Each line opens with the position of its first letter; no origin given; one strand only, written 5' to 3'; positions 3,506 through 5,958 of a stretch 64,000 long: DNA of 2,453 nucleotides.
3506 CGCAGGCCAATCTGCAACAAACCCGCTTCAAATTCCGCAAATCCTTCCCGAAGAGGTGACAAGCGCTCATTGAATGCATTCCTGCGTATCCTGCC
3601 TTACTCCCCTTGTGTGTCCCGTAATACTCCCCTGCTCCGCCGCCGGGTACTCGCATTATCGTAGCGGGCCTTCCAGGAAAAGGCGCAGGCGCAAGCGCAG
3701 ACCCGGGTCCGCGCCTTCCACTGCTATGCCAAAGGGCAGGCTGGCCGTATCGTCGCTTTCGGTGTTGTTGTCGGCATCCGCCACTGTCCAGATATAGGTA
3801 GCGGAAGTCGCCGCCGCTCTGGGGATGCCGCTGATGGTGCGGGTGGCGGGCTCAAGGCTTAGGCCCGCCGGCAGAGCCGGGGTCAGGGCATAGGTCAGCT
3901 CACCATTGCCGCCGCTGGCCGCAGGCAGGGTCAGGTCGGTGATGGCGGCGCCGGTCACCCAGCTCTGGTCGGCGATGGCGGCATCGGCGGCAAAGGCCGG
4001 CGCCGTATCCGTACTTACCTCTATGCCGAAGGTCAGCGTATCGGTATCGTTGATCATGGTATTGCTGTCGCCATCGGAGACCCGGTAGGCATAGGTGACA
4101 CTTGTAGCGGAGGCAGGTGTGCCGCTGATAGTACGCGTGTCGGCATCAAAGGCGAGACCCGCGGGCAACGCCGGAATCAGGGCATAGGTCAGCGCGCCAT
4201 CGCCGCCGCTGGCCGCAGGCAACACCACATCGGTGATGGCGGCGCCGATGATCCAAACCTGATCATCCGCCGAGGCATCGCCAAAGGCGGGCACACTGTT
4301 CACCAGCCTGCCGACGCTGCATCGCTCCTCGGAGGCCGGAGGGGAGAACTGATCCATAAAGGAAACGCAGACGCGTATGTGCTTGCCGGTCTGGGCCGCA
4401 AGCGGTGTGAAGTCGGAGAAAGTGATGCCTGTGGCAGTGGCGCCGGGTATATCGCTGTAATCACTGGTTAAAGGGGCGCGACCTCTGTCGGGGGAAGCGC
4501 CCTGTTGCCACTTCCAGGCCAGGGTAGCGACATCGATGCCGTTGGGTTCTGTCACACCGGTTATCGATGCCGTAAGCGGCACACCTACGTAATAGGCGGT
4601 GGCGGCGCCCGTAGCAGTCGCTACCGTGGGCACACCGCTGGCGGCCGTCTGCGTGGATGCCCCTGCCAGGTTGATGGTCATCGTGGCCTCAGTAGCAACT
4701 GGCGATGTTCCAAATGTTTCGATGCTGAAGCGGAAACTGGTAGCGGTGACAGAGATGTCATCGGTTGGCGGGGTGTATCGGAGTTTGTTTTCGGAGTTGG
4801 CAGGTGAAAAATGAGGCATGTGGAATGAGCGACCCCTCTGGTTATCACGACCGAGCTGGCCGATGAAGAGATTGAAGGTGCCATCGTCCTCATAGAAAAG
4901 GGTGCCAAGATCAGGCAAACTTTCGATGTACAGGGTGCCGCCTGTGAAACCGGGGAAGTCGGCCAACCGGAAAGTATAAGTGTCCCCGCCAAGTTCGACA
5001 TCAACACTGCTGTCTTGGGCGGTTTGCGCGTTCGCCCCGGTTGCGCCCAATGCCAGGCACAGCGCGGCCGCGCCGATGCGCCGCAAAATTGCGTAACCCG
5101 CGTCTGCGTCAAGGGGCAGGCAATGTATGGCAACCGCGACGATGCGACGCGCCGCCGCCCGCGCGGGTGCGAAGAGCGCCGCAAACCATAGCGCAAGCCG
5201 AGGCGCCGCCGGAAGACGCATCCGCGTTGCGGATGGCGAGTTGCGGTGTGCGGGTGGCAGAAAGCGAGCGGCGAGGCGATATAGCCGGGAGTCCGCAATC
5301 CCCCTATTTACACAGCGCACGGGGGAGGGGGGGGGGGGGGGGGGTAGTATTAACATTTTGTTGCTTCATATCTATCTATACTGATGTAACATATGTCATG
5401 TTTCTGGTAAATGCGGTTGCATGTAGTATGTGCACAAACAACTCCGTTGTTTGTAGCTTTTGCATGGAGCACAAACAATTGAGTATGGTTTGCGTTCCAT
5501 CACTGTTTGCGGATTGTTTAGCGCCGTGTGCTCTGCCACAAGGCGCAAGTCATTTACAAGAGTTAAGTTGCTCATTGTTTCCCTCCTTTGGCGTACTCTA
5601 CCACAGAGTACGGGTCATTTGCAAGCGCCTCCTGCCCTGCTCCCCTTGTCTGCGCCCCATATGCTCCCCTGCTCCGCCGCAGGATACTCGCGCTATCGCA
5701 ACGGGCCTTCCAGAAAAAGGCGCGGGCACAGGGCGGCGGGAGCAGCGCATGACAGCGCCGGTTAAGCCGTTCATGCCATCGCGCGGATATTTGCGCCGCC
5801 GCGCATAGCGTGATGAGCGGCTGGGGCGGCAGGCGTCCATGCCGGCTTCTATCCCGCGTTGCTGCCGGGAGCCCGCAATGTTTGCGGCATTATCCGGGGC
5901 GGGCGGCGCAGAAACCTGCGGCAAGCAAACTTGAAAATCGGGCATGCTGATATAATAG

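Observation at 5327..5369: Poly-G(18) tract immediately after the start codons of family member A: a slipped-strand phase-variation candidate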

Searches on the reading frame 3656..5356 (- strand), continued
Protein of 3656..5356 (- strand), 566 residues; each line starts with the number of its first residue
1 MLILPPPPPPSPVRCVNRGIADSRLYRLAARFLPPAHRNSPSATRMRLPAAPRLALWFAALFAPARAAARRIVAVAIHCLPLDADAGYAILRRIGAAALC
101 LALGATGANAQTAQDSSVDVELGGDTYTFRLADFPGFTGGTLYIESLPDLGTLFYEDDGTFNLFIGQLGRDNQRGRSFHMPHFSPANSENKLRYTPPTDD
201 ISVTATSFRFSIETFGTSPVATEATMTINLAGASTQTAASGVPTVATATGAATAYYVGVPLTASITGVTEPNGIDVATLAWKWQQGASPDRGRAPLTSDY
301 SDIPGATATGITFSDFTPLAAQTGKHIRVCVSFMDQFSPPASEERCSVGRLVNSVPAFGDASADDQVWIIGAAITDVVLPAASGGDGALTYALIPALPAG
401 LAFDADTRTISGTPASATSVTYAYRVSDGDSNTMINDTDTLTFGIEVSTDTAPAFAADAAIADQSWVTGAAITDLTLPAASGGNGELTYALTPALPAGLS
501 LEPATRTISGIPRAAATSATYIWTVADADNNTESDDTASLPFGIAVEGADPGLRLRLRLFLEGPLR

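Call 24: find_encoding_contigs(protein=P0043, flank=6000, max_places=5)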
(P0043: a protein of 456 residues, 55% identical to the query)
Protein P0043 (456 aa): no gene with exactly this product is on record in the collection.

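Call 25: find_encoding_contigs(protein=P0019, flank=6000, max_places=5)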
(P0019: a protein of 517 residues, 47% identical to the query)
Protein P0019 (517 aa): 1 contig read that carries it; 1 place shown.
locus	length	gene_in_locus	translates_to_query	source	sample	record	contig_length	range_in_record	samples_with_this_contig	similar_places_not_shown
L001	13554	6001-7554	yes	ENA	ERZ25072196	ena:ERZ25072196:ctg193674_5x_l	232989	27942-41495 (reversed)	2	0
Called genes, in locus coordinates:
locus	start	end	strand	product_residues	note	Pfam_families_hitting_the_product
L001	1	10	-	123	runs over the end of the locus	-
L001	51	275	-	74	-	-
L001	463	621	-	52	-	-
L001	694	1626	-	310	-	PF08238:Sel1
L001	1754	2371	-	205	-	PF01613:Flavin_Reduct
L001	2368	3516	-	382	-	PF20510:HgmA_N (faint)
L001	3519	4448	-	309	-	PF01557:FAA_hydrolase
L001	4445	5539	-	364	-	PF00903:Glyoxalase, PF13468:Glyoxalase_3 (faint), PF13669:Glyoxalase_4 (weak), PF14696:Glyoxalase_5 (weak), PF00903:Glyoxalase, PF13669:Glyoxalase_4 (weak)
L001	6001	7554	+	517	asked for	PF05345:He_PIG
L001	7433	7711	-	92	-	-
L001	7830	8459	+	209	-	PF03797:Autotransporter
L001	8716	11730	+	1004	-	PF05345:He_PIG, PF03797:Autotransporter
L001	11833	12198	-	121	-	PF09966:DUF2200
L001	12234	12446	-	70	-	-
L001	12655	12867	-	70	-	-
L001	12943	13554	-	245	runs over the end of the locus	PF06414:Zeta_toxin, PF13671:AAA_33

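Call 28: find_encoding_contigs(protein=P0121, flank=6000, max_places=6)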
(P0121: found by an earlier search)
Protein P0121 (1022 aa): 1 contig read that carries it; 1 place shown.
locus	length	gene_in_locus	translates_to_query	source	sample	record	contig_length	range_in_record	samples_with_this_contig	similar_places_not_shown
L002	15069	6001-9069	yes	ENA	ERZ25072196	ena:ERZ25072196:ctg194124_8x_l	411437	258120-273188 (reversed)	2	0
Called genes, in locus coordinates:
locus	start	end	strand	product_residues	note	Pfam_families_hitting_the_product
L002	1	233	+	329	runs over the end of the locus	PF24838:8xMP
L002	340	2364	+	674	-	PF22745:Nlig-Ia, PF01653:DNA_ligase_aden, PF03120:OB_DNA_ligase, PF03119:DNA_ligase_ZBD, PF14520:HHH_5 (weak), PF12826:HHH_2, PF00533:BRCT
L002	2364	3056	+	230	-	-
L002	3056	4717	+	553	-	-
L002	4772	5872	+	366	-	PF05222:AlaDh_PNT_N, PF01262:AlaDh_PNT_C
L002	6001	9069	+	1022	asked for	PF05345:He_PIG, PF03797:Autotransporter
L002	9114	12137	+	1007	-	PF05345:He_PIG, PF03797:Autotransporter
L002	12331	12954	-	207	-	PF03379:CcmB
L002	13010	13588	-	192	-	PF00005:ABC_tran, PF13304:AAA_21 (faint)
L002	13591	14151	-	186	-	PF00578:AhpC-TSA, PF00085:Thioredoxin (faint)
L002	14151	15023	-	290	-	PF03631:Virul_fac_BrkB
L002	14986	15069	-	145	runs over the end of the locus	PF13279:4HBT_2, PF03061:4HBT (weak)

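Call 33: search_protein_families(library=ncbifam, proteins=[window:3656-5086:-, P0121, P0095], max_evalue=0.1)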
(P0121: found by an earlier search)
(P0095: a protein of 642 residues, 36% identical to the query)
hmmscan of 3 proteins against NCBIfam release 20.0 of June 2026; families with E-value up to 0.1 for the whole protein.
window:3656-5086:- (476 aa): 1 family
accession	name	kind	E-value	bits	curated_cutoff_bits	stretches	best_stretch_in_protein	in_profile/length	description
TIGR04426.1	rSAM_desII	equivalog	0.07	11.8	450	1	25-54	375-404/468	dTDP-4-amino-4,6-dideoxy-D-glucose ammonia-lyase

P0121 (1022 aa): 1 family
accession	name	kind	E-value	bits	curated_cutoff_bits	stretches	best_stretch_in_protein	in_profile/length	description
NF012211.1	tand_rpt_95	domain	0.042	13.8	90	0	448-502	42-96/98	tandem-95 repeat protein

P0095 (642 aa): 2 families
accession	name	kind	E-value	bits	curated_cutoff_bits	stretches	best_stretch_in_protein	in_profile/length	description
NF040485.1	ZirU_fam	subfamily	9.1e-11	42.3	100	2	66-241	40-208/210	ZirU family protein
NF041322.1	Anth_synII_Halo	equivalog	0.0039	16.9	320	1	355-421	3-67/190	anthranilate synthase component II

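Call 34: search_protein_families(library=pfam, proteins=[P0121, P0095, L001:8710-11730:+], max_evalue=0.1)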
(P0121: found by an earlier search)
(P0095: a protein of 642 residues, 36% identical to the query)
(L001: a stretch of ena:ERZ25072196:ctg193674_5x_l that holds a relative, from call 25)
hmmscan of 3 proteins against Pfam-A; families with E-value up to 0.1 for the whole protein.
P0121 (1022 aa): 5 families
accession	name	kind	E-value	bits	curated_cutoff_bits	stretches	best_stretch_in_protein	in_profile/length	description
PF05345.18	He_PIG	-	5e-20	72.2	24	2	406-493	5-95/96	Putative Ig domain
PF03797.25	Autotransporter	-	9.7e-15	55.4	26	1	729-955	2-247/255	Autotransporter beta-domain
PF16184.11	Cadherin_3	-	0.008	16.6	25.5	1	526-610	26-105/106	Cadherin-like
PF17963.7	Big_9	-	0.021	16.1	23.6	2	496-609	3-88/89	Bacterial Ig domain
PF23237.1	HYR_4C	-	0.063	13.9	27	0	361-391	39-69/73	HYR-like domain with 4 cysteines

P0095 (642 aa): 3 families
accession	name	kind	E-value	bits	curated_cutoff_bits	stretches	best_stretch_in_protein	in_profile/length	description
PF17803.7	Cadherin_4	-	0.00019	22.3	25.1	1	37-97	7-65/71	Bacterial cadherin-like domain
PF16709.11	SCAB-Ig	-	0.0011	19.5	27.6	0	201-240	28-66/98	Ig domain of plant-specific actin-binding protein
PF22796.1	SlpA_N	-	0.016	15.8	27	1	166-235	8-73/166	SlpA N-terminal domain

L001:8710-11730:+ (1006 aa): 2 families
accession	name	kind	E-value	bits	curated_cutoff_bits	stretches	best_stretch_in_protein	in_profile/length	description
PF05345.18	He_PIG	-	4.5e-36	123.6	24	4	305-376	17-95/96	Putative Ig domain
PF03797.25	Autotransporter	-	3.4e-10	40.6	26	1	712-916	1-214/255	Autotransporter beta-domain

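Call 42: find_related_loci(query=A2, collection=metagenome_contigs, flank=3000)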
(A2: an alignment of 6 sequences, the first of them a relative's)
Query A2 (635 aa) in metagenome_contigs; peptide patterns used: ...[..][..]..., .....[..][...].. (x = any residue, [..] = any of these).
123 stretches matched a pattern, but none encodes a relative of the query by tblastn (E <= 1e-3).

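Call 46: find_homologous_proteins(query=P0121, max_evalue=1e-20)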
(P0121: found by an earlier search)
Query P0121 (1022 aa): 795 proteins with E <= 1e-20 among 8000 candidates; the best 120 are listed.
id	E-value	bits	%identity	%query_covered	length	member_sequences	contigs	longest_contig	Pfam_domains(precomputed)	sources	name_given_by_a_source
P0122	0.0e+0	1207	55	18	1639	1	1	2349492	PF23237.2,PF06486.17,PF19116.7,PF05345.19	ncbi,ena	-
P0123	0.0e+0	1130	60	96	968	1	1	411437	PF03797.26,PF05345.19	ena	-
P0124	0.0e+0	1099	72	70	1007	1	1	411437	PF03797.26,PF05345.19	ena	-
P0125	0.0e+0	1071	62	86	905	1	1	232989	PF03797.26,PF05345.19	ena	-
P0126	0.0e+0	1067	56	100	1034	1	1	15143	PF03797.26,PF05345.19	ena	-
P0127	0.0e+0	1024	67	72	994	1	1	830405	PF03797.26,PF05345.19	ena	-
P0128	3.8e-252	858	44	23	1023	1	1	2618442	PF10707.16,PF17963.8,PF12642.14,PF02494.23,PF16403.12,PF19116.7,PF05345.19,PF13190.12,PF11611.14,PF04234.19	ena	-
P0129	1.8e-239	816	42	28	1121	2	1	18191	PF23237.2,PF06486.17,PF05345.19,PF00041.28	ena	-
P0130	4.9e-227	775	69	37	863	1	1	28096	PF03797.26,PF05345.19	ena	-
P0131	1.9e-220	753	52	18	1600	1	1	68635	PF13573.13,PF05345.19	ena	-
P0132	1.5e-218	747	29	60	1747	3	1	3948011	PF05345.19,PF00041.28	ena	-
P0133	1.9e-214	733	48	18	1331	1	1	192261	PF23237.2,PF06486.17,PF19116.7,PF05345.19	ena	-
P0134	3.1e-214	732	48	15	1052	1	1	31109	PF17963.8,PF06632.18,PF19116.7,PF05345.19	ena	-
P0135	1.1e-212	727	59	16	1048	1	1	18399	PF10105.15,PF23237.2,PF05345.19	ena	-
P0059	4.6e-207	709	64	55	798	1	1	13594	PF03797.26,PF05345.19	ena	-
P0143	3.4e-187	643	46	22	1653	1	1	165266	PF17963.8,PF03797.26,PF16403.12,PF05345.19,PF04234.19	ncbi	-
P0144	3.5e-187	643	46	19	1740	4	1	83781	PF07752.17,PF17963.8,PF03797.26,PF16403.12,PF05345.19,PF22457.1,PF04234.19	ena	-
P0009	1.0e-182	628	43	29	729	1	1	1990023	PF23237.2,PF17963.8,PF05345.19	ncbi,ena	-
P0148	2.1e-179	617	43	27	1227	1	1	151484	PF23237.2,PF17963.8,PF06486.17,PF03797.26,PF16403.12,PF19116.7,PF05345.19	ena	-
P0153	1.1e-173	598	32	38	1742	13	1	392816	PF17963.8,PF03797.26,PF16403.12,PF05345.19,PF16407.12,PF04234.19,PF07435.17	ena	-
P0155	1.4e-171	591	46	19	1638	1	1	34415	PF17963.8,PF03797.26,PF16403.12,PF05345.19,PF04234.19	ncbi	-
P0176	1.7e-142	495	33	57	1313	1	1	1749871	PF06486.17,PF03797.26,PF05345.19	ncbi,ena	-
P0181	4.1e-137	477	41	27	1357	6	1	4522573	PF17963.8,PF03797.26,PF16403.12,PF05345.19,PF04234.19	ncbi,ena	-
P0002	1.7e-126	442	58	42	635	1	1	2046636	PF05345.19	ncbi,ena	-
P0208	8.7e-123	430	53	18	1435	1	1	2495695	PF17963.8,PF17892.8,PF03797.26,PF19116.7,PF05345.19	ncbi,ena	-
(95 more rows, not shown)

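Call 49: find_encoding_contigs(protein=P0123, flank=1500, max_places=4)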
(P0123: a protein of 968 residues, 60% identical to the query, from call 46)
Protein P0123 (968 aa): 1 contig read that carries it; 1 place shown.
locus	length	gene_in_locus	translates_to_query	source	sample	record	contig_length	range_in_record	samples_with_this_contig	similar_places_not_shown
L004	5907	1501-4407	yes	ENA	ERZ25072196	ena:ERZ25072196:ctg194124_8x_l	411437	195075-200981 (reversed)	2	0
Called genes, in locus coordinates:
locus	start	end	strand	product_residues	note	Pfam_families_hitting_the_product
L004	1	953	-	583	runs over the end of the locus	PF00326:Peptidase_S9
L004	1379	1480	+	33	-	-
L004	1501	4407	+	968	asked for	PF05345:He_PIG, PF03797:Autotransporter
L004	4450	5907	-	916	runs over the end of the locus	PF00289:Biotin_carb_N, PF02786:CPSase_L_D2 (weak), PF02785:Biotin_carb_C (weak), PF00364:Biotin_lipoyl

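Call 50: find_encoding_contigs(protein=P0059, flank=1500, max_places=4)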
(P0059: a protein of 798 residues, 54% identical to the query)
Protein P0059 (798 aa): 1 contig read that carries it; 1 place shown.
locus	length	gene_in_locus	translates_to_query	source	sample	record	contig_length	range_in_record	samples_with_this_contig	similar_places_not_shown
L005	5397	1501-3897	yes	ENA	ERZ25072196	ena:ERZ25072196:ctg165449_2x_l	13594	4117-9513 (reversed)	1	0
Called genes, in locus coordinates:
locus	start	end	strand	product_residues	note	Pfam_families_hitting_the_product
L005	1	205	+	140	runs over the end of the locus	-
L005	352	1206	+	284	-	-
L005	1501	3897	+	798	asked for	PF05345:He_PIG, PF03797:Autotransporter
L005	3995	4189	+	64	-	-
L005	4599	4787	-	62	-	-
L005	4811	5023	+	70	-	-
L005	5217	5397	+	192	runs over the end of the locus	-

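Call 51: find_encoding_contigs(protein=P0127, flank=1500, max_places=4)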
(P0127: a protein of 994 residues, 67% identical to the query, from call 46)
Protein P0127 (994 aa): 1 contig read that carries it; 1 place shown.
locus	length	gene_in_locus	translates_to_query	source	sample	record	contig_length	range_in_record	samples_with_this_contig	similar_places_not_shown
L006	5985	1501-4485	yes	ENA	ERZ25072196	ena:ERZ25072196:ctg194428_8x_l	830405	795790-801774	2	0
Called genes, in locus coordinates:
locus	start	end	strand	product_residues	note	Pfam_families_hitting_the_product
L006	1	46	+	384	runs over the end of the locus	PF05684:DUF819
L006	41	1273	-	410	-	PF00324:AA_permease, PF13520:AA_permease_2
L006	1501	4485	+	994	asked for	PF05345:He_PIG, PF03797:Autotransporter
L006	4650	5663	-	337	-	PF01555:N6_N4_Mtase, PF03602:Cons_hypoth95 (weak)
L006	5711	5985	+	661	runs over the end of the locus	PF03030:H_PPase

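Call 71: find_encoding_contigs(protein=P0130, flank=1500, max_places=3)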
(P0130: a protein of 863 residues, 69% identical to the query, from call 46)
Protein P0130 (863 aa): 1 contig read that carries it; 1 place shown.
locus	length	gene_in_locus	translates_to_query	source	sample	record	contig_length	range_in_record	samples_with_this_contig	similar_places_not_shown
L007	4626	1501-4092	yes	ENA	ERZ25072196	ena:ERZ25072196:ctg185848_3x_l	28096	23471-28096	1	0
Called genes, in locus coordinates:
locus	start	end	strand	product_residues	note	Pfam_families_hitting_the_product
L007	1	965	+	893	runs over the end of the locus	PF03797:Autotransporter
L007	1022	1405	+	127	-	-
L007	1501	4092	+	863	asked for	PF05345:He_PIG, PF03797:Autotransporter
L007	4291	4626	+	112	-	?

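Call 72: find_encoding_contigs(protein=P0125, flank=1500, max_places=3)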
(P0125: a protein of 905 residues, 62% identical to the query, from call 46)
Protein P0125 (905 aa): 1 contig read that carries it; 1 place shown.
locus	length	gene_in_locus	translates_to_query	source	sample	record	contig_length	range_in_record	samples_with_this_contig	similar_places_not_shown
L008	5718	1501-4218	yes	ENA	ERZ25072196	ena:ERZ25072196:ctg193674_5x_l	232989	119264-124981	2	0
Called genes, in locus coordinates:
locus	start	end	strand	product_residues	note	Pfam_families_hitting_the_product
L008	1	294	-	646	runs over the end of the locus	PF00012:HSP70, PF06723:MreB_Mbl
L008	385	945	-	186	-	PF01025:GrpE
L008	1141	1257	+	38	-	-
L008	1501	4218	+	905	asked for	PF05345:He_PIG, PF03797:Autotransporter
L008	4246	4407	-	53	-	-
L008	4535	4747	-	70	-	-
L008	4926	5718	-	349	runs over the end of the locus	PF02445:NadA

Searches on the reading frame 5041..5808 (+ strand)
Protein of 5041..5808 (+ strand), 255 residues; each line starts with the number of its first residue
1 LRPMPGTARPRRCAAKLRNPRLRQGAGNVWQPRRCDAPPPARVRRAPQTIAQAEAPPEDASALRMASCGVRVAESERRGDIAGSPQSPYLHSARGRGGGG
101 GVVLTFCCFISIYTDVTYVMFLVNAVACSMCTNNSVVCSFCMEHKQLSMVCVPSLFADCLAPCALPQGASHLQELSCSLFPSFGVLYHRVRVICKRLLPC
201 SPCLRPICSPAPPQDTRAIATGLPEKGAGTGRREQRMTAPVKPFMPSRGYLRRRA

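Call 68: search_protein_families(library=pfam, proteins=[window:5041-5808:+], max_evalue=0.01)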
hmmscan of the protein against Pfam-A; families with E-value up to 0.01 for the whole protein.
window:5041-5808:+ (255 aa): 0 families
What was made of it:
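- Tried and rejected: The antisense ORFs over the tract (5041-5808 + and 5127-5384 +) have no family matches, so I rejected them as genes (call 68).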

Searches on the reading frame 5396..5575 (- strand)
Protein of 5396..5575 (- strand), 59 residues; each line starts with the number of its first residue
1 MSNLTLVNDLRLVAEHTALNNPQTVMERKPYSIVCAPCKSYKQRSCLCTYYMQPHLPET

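Call 6: search_protein_families(library=pfam, proteins=[window:5396-5575:-], max_evalue=0.01)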
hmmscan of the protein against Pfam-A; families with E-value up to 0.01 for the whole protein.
window:5396-5575:- (59 aa): 0 families
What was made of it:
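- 5396..5575 (-): A 59-codon upstream ORF with a strong Shine-Dalgarno sequence. Its end (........*) is homologous to the 33-codon upstream ORF that precedes the other family genes. No Pfam family matched (call 6).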
